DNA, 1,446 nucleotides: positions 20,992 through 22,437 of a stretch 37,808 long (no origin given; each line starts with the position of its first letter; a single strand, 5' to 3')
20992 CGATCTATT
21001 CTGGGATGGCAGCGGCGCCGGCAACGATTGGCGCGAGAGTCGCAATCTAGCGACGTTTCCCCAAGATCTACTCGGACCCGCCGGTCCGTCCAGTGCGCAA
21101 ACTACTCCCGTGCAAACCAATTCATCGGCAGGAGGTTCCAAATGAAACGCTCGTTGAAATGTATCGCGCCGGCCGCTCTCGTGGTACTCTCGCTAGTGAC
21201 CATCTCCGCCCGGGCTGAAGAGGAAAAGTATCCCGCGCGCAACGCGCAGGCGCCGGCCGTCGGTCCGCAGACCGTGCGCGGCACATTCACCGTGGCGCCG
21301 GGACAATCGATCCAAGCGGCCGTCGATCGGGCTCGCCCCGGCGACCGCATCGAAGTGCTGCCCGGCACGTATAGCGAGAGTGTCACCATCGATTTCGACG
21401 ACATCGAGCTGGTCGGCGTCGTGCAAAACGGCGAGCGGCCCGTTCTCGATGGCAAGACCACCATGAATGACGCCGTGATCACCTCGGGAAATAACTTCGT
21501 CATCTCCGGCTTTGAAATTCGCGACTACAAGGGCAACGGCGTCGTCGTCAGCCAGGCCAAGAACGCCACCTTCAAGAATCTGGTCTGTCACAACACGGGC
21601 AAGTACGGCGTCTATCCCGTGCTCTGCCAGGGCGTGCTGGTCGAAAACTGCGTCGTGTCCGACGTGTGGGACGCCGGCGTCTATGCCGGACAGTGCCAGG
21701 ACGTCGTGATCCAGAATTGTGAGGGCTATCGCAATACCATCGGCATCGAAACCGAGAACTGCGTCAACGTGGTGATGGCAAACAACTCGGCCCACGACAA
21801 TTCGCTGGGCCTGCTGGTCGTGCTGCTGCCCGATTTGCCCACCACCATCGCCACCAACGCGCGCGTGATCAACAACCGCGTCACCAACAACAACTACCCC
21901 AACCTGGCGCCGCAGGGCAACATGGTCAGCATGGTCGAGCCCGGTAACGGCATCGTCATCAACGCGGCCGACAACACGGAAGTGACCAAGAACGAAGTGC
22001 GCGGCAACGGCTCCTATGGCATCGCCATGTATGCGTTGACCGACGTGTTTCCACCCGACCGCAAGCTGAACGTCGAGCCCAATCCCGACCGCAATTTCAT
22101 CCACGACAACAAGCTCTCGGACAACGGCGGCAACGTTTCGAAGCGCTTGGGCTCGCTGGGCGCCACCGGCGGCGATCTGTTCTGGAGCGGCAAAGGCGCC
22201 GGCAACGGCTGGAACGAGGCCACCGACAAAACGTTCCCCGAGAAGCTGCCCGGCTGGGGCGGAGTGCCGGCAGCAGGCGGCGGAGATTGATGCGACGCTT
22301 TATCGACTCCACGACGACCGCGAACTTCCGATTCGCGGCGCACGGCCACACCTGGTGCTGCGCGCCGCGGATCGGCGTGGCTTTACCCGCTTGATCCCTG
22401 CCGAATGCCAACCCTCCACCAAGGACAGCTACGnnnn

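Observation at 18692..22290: Di-haem cytochrome c peroxidase/MauG domain fused to a parallel beta-helix, translationally coupled to a stand-alone paralogue of that beta-helix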

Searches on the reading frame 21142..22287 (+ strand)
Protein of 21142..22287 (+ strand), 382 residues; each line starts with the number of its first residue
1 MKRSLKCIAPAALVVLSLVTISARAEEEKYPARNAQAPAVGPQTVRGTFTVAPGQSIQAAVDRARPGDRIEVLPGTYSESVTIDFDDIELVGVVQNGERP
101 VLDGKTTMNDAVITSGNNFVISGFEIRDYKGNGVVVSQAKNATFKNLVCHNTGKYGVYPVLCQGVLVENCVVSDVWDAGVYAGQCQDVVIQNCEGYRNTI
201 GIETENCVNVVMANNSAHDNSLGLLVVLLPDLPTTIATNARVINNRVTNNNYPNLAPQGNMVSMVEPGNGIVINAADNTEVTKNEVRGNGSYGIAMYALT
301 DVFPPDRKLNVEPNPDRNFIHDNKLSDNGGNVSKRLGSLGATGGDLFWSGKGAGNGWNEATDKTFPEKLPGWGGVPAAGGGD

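Call 5: search_protein_families(library=pfam, proteins=[window:21142-22287:+], max_evalue=0.01)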
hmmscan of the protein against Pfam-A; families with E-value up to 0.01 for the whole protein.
window:21142-22287:+ (382 aa): 3 families
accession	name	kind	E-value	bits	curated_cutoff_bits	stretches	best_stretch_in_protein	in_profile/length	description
PF13229.12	Beta_helix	-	1.3e-18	67.6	25.9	2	113-251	5-138/158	Right handed beta helix region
PF05048.19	NosD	-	4.8e-11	42.9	23.6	1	116-358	7-208/212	Periplasmic copper-binding protein (NosD)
PF16318.11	DUF4957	-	0.0053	17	30.8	1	75-196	1-112/142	Domain of unknown function (DUF4957)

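Call 7: search_protein_families(library=ncbifam, proteins=[window:21142-22287:+], max_evalue=0.01)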
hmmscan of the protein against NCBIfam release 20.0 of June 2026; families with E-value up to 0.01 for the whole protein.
window:21142-22287:+ (382 aa): 3 families
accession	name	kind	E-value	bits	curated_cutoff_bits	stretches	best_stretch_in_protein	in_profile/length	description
TIGR03805.1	beta_helix_1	subfamily_domain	7.4e-55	186.2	141.5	1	57-333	1-288/314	parallel beta-helix domain-containing protein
TIGR04247.1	NosD_copper_fam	subfamily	3.3e-13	49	300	1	57-173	1-116/377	nitrous oxide reductase family maturation protein NosD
TIGR03804.1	para_beta_helix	repeat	0.00075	19.1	19.45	0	179-221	1-43/44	parallel beta-helix repeat protein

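Call 13: search_solved_structures(query=window:21142-22287:+, max_evalue=0.01, show_alignments=1)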
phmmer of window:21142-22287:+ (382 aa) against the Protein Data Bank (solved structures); distinct sequences matched with E-value up to 0.01: 0.

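Call 30: find_homologous_proteins(query=window:21142-22287:+, max_evalue=1e-10)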
Query window:21142-22287:+ (382 aa): 257 proteins with E <= 1e-10 among 7960 candidates; the best 120 are listed.
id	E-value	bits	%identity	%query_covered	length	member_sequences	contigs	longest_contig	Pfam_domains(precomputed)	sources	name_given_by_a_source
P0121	8.0e-239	810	93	100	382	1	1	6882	PF13229.13,PF22842.4,PF05048.20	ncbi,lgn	-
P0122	7.2e-234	794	91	100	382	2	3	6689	PF13229.13,PF22842.4,PF05048.20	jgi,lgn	jgi:parallel beta-helix repeat protein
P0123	9.6e-233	790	91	100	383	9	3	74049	PF13229.13,PF22842.4,PF05048.20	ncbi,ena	-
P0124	4.2e-212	722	83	100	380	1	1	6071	PF13229.13,PF22842.4,PF05048.20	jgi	jgi:parallel beta-helix repeat protein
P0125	6.0e-212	722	83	100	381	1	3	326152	PF13229.13,PF22842.4,PF05048.20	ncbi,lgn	ncbi:MAG: parallel beta-helix domain-containing protein [Pirellulales bacterium]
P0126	1.7e-207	707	81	100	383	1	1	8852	PF13229.13,PF22842.4,PF05048.20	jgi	jgi:cytochrome c peroxidase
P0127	1.0e-206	704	81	100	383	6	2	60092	PF13229.13,PF22842.4,PF05048.20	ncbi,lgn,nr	ncbi:MAG TPA: parallel beta-helix domain-containing protein [Pirellulales bacterium]|nr:parallel bet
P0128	4.6e-206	702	80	100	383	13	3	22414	PF13229.13,PF22842.4,PF05048.20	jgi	jgi:parallel beta-helix repeat protein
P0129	3.9e-204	696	80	96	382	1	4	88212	PF13229.13,PF22842.4,PF05048.20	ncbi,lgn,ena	-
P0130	2.8e-203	693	80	100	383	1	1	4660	PF13229.13,PF22842.4,PF05048.20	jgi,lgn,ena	-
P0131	8.8e-200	682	78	100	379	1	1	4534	PF13229.13,PF22842.4,PF05048.20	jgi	jgi:cytochrome c peroxidase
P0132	1.2e-199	681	82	94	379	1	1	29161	PF13229.13,PF22842.4,PF05048.20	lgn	-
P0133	2.7e-197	673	78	97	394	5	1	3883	PF13229.13,PF22842.4,PF05048.20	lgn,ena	-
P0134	2.4e-196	670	79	98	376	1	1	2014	PF13229.13,PF22842.4,PF05048.20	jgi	jgi:parallel beta-helix repeat protein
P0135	4.9e-195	666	81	90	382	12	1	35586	PF13229.13,PF22842.4,PF05048.20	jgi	-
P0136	2.5e-194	664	77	100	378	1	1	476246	PF13229.13,PF22842.4,PF05048.20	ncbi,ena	-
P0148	4.4e-154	531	60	97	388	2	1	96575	PF13229.13,PF22842.4,PF05048.20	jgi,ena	-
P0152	9.3e-148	510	62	95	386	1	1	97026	PF13229.13,PF22842.4,PF05048.20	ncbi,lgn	-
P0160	1.3e-139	484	57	97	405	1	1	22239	PF13229.13,PF22842.4,PF05048.20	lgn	-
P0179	7.8e-122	425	54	90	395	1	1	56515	PF13229.13,PF22842.4,PF05048.20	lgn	-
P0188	3.5e-99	350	50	88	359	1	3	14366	PF13229.13,PF22842.4,PF05048.20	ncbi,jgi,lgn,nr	ncbi:MAG: parallel beta-helix domain-containing protein [Candidatus Hydrogenedentes bacterium]|nr:pa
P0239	2.8e-66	242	42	85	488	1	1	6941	PF13229.13,PF00127.27,PF13473.13,PF22842.4,PF05048.20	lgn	-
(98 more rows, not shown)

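Call 32: find_encoding_contigs(protein=P0188, flank=8000, max_places=2)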
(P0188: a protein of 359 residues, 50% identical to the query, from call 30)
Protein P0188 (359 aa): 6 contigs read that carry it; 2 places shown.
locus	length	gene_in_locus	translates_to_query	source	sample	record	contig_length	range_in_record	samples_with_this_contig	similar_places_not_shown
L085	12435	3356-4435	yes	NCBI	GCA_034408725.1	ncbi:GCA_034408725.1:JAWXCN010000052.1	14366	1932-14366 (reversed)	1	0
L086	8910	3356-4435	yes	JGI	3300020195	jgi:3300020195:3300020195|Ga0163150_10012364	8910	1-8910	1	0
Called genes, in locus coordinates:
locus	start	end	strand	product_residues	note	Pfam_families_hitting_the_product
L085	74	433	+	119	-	PF09862:DUF2089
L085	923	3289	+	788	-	PF03150:CCP_MauG, PF22842:Pel9A-like_beta_helix, PF05048:NosD, PF13229:Beta_helix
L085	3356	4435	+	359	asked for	PF22842:Pel9A-like_beta_helix, PF05048:NosD, PF13229:Beta_helix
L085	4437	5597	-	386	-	PF00465:Fe-ADH, PF25137:ADH_Fe_C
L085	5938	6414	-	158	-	PF07719:TPR_2 (faint), PF00515:TPR_1 (faint)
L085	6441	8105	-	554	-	PF00999:Na_H_Exchanger, PF00359:PTS_EIIA_2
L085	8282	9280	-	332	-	PF00135:COesterase, PF02129:Peptidase_S15 (weak), PF02230:Abhydrolase_2 (faint), PF20434:BD-FAE, PF07859:Abhydrolase_3, PF00326:Peptidase_S9, PF01738:DLH, PF10503:Esterase_PHB (weak), +2 more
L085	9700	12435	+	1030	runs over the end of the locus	PF10101:DUF2339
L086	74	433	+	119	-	PF09862:DUF2089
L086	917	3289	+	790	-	PF03150:CCP_MauG, PF22842:Pel9A-like_beta_helix, PF05048:NosD, PF13229:Beta_helix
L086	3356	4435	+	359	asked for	PF22842:Pel9A-like_beta_helix, PF05048:NosD, PF13229:Beta_helix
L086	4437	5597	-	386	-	PF00465:Fe-ADH, PF25137:ADH_Fe_C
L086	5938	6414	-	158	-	PF07719:TPR_2 (faint), PF00515:TPR_1 (faint)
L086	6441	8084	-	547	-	PF00999:Na_H_Exchanger, PF00359:PTS_EIIA_2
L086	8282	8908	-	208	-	?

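Call 33: find_encoding_contigs(protein=P0160, flank=10000, max_places=1)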
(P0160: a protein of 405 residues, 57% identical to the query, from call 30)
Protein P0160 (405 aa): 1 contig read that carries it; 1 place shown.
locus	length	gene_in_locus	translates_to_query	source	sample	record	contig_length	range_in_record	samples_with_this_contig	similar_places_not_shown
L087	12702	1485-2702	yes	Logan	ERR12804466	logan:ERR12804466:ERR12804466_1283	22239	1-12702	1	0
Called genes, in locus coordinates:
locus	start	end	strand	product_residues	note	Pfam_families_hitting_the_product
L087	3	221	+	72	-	?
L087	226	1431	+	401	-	PF22842:Pel9A-like_beta_helix, PF05048:NosD, PF13229:Beta_helix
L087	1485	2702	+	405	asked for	PF22842:Pel9A-like_beta_helix, PF05048:NosD, PF13229:Beta_helix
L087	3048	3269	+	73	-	-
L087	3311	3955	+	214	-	PF13241:NAD_binding_7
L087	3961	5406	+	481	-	PF13439:Glyco_transf_4 (weak), PF13579:Glyco_trans_4_4 (weak), PF00534:Glycos_transf_1 (weak), PF13692:Glyco_trans_1_4, PF13524:Glyco_trans_1_2 (weak)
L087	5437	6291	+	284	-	PF13640:2OG-FeII_Oxy_3, PF13661:2OG-FeII_Oxy_4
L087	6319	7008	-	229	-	PF00378:ECH_1, PF16113:ECH_2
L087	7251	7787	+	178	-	PF12867:DinB_2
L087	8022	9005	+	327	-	PF00175:NAD_binding_1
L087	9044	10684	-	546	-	PF00498:FHA, PF16697:Yop-YscD_cpl, PF13185:GAF_2, PF01590:GAF, PF13492:GAF_3 (weak), PF07228:SpoIIE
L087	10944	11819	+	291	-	PF02732:ERCC4, PF12826:HHH_2, PF14520:HHH_5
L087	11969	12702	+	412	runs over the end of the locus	PF00764:Arginosuc_synth, PF20979:Arginosuc_syn_C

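Call 34: find_encoding_contigs(protein=P0152, flank=8000, max_places=1)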
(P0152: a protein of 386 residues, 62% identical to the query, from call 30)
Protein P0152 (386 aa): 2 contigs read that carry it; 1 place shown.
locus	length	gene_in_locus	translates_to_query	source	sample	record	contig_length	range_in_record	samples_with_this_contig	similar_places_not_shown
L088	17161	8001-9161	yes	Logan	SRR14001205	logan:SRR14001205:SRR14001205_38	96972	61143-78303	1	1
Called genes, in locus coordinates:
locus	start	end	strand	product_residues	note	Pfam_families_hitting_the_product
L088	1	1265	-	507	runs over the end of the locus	PF00282:Pyridoxal_deC, PF00266:Aminotran_5 (weak)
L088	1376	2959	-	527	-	PF00370:FGGY_N, PF02782:FGGY_C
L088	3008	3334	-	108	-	PF17209:Hfq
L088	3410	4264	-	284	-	PF01715:IPPT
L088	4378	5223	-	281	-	PF12146:Hydrolase_4, PF00561:Abhydrolase_1, PF12697:Abhydrolase_6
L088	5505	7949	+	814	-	PF03150:CCP_MauG, PF22842:Pel9A-like_beta_helix, PF13229:Beta_helix, PF05048:NosD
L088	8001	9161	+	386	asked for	PF22842:Pel9A-like_beta_helix, PF05048:NosD, PF13229:Beta_helix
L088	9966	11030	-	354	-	PF00962:A_deaminase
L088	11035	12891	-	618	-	PF01061:ABC2_membrane (faint), PF12679:ABC2_membrane_2, PF12730:ABC2_membrane_4 (faint), PF12698:ABC2_membrane_3, PF12679:ABC2_membrane_2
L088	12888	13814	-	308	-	PF00005:ABC_tran, PF13304:AAA_21 (weak)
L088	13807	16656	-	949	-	-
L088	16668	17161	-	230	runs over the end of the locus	PF00005:ABC_tran, PF13304:AAA_21 (faint)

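Call 52: predict_structure(alignment_id=A3)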
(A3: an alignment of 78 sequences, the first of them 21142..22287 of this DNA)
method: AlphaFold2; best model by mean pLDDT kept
length: 382 residues; sequences in the alignment: 78
mean_pLDDT: 91.5   pTM: 0.88
mean pLDDT of the five models: 91.5, 91.1, 90.6, 90.5, 89.7
residues with pLDDT >= 90: 318; 70-90: 26; 50-70: 7; < 50: 31
segments of 3 or more residues with pLDDT < 50: 1-13, 16-27, 377-382
pLDDT, mean of each block of 10 residues (from residue 1): 43 48 51 84 89 98 96 98 97 97 98 98 99 98 99 98 99 99 99 99 99 99 98 96 99 96 95 98 99 97 92 98 97 91 97 97 97 60 39
secondary structure, 60 per line:
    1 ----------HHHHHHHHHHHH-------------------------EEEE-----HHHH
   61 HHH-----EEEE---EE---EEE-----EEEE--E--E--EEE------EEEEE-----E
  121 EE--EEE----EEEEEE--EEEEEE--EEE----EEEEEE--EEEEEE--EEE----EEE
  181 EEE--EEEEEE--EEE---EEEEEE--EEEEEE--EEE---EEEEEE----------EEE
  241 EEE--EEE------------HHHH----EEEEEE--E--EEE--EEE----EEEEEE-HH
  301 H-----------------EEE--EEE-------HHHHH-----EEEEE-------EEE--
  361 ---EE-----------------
elements in order: H11-22 E48-51 H57-63 E69-72 E81-83 E89-92 E101-103 E110-114 E120-122 E125-127 E132-137 E140-145 E148-150 E155-160 E163-168 E171-173 E178-183 E186-191 E194-196 E200-205 E208-213 E216-218 E222-227 E238-243 E246-248 H261-264 E269-274 E280-282 E285-287 E292-297 E319-321 E324-326 H334-338 E344-348 E356-358

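Call 54: fold_search(model_id=the predicted structure, library=pdb)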
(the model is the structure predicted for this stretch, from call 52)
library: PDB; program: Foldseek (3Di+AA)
matches with E <= 10: 421; with E <= 0.001: 142
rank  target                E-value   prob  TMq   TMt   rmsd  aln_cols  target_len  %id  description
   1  2pyh_B                6.0e-08  1.00  0.49  0.50   7.0       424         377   12  Azotobacter vinelandii Mannuronan C-5 epimerase AlgE4 A-module complexed with mannuronan trisaccharide (released 2008-05-27)
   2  1ru4                  1.4e-07  1.00  0.39  0.38  11.0       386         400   14  Crystal structure of pectate lyase Pel9A (released 2004-04-13)
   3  2pyg_A                2.0e-07  1.00  0.56  0.57   4.9       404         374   14  Azotobacter vinelandii Mannuronan C-5 epimerase AlgE4 A-module (released 2008-05-27)
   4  5lw3                  2.2e-07  1.00  0.49  0.49   7.0       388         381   14  Azotobacter vinelandii Mannuronan C-5 epimerase AlgE6 A-module (released 2017-10-25)
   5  2pyh_A                3.0e-07  1.00  0.50  0.50   7.1       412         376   13  Azotobacter vinelandii Mannuronan C-5 epimerase AlgE4 A-module complexed with mannuronan trisaccharide (released 2008-05-27)
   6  2pyg_B                3.6e-07  1.00  0.55  0.56   6.6       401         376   14  Azotobacter vinelandii Mannuronan C-5 epimerase AlgE4 A-module (released 2008-05-27)
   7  6kfn                  1.1e-06  1.00  0.43  0.54   9.8       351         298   14  Crystal structure of alginate lyase from Paenibacillus sp. str. FPU-7 (released 2019-10-30)
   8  7o7a_A                2.0e-06  1.00  0.39  0.37  10.5       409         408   13  Structure of the PL6 family alginate lyase Pedsa0632 from Pseudopedobacter saltans (released 2021-07-28)
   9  7e56                  2.2e-06  1.00  0.42  0.47   9.0       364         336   13  The mutant crystal structure of endo-polygalacturonase (T316C/G344C) from Talaromyces leycettanus JCM 12802 (released 2021-08-25)
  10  7o7a_B                2.3e-06  1.00  0.39  0.37  10.6       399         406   13  Structure of the PL6 family alginate lyase Pedsa0632 from Pseudopedobacter saltans (released 2021-07-28)
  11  7o84_A                2.6e-06  1.00  0.34  0.32  12.8       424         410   15  Structure of the PL6 family alginate lyase Pedsa0632 from Pseudopedobacter saltans in complex with substrate (released 2021-07-28)
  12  9j4l_B                3.0e-06  1.00  0.42  0.40  10.3       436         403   10  Crystal structure of GH9l Inulin fructotransferases (IFTase) (released 2024-09-04)
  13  7o84_B                4.3e-06  1.00  0.38  0.36  11.0       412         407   13  Structure of the PL6 family alginate lyase Pedsa0632 from Pseudopedobacter saltans in complex with substrate (released 2021-07-28)
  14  9ozl_C                5.2e-06  1.00  0.46  0.48   9.1       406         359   11  Crystal structure of the polysaccharide lyase RbmB from Vibrio cholerae (released 2026-03-11)
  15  2uve_A                5.5e-06  1.00  0.40  0.29   8.7       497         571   11  Structure of Yersinia enterocolitica Family 28 Exopolygalacturonase (released 2007-05-08)
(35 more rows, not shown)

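Call 59: search_protein_families(library=pfam, proteins=[P0239], max_evalue=0.001)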
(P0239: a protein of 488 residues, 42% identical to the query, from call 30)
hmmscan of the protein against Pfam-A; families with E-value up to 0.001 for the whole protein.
P0239 (488 aa): 5 families
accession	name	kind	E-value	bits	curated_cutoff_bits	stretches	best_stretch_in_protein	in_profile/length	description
PF13229.12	Beta_helix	-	3e-20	72.9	25.9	2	105-241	6-138/158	Right handed beta helix region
PF00127.26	Copper-bind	-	3.8e-14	53.3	21.2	1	398-485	6-98/99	Copper binding proteins, plastocyanin/azurin family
PF05048.19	NosD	-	1.2e-11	44.9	23.6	1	110-286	6-155/212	Periplasmic copper-binding protein (NosD)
PF13473.12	Cupredoxin_1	-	1.4e-07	31.9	27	1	391-475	17-97/104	Cupredoxin-like domain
PF12708.12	Pect-lyase_RHGA_epim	-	0.00017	21.9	27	1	45-216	19-192/213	Rhamnogalacturonase A/epimerase, pectate lyase-like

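Call 60: search_dna_similar(query=window:21142-22287:+, collection=plasmids, mode=protein, max_evalue=1e-10, max_rows=20)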
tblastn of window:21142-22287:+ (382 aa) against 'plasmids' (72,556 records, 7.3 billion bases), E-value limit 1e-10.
Records with a match: 8; places in all: 8; records where one place covers at least 80% of the query: 1.
Best place of each record, by identity: <60% 8.
By first word of the organism name: Streptomyces 3; Ruegeria 1; Novosphingobium 1; Hymenobacter 1; Embleya 1; Natronorubrum 1.
By predicted mobility (MOB-suite, as given by PLSDB): non-mobilizable 5; mobilizable 3.
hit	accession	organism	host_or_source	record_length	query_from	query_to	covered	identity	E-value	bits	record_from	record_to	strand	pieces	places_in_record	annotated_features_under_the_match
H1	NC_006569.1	Ruegeria pomeroyi DSS-3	-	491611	37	352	83%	33.8%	7e-38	152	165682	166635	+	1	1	parallel beta-helix domain-containing protein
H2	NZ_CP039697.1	Novosphingobium sp. EMRT-2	cell,freshwater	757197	39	329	76%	31.5%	5e-28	123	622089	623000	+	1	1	parallel beta-helix domain-containing protein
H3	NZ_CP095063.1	Hymenobacter volaticus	single cell,air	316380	31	296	70%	33.8%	1e-30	131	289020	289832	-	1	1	parallel beta-helix domain-containing protein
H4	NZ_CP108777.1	Embleya sp. NBC_00896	-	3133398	51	297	65%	29.6%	7e-11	72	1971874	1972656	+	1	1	none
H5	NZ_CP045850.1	Streptomyces clavuligerus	pure culture single spore ...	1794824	56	332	73%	25.7%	2e-11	73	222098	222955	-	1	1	none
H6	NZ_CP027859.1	Streptomyces clavuligerus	Cell culture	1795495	56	332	73%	25.7%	2e-11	73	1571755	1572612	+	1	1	none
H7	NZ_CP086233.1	Streptomyces clavuligerus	whole organism,soil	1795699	56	332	73%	25.7%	2e-11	73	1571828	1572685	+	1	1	none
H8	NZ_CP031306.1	Natronorubrum bangense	Cell culture,The Bange salt-alkaline ...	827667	48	173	33%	35.2%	8e-12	74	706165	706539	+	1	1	right-handed parallel beta-helix repeat-containing protein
